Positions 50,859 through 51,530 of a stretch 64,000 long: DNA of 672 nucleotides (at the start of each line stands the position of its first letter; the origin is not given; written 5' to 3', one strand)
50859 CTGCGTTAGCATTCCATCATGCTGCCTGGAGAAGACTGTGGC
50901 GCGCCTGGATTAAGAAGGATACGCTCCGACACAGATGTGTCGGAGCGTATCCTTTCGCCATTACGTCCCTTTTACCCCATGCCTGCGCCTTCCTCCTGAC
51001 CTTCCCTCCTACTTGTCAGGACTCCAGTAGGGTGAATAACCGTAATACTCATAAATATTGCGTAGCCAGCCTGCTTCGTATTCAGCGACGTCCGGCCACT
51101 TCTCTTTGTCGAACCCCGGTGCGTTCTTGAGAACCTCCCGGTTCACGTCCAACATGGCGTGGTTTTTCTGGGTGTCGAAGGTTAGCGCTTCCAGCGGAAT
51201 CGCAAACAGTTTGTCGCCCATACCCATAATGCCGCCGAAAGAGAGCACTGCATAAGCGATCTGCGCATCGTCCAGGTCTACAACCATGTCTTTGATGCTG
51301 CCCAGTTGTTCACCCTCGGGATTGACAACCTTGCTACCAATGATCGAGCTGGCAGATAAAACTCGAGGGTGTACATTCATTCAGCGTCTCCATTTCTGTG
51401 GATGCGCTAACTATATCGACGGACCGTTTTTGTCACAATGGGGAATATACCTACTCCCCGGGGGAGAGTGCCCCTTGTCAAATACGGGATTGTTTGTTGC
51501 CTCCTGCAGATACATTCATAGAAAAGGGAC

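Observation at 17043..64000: Candidate general-stress regulon with its own operator (motif B), spanning the kinase island and the stress cluster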

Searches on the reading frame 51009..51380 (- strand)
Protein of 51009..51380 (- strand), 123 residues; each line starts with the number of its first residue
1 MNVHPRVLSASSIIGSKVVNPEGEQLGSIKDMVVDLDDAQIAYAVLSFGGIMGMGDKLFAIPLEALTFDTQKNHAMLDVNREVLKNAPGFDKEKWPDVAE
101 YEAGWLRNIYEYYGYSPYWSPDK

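Call 10: search_protein_families(library=pfam, proteins=[window:51009-51380:-])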
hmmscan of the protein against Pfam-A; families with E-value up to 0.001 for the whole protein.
window:51009-51380:- (123 aa): 1 family
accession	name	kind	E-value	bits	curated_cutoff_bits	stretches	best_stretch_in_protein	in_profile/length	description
PF05239.21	PRC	-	5.2e-14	52.5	21.2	1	7-83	3-77/78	PRC-barrel domain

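Call 82: search_protein_families(library=ncbifam, proteins=[window:51009-51380:-], max_evalue=0.001)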
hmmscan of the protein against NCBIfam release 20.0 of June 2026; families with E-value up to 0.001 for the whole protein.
window:51009-51380:- (123 aa): 0 families
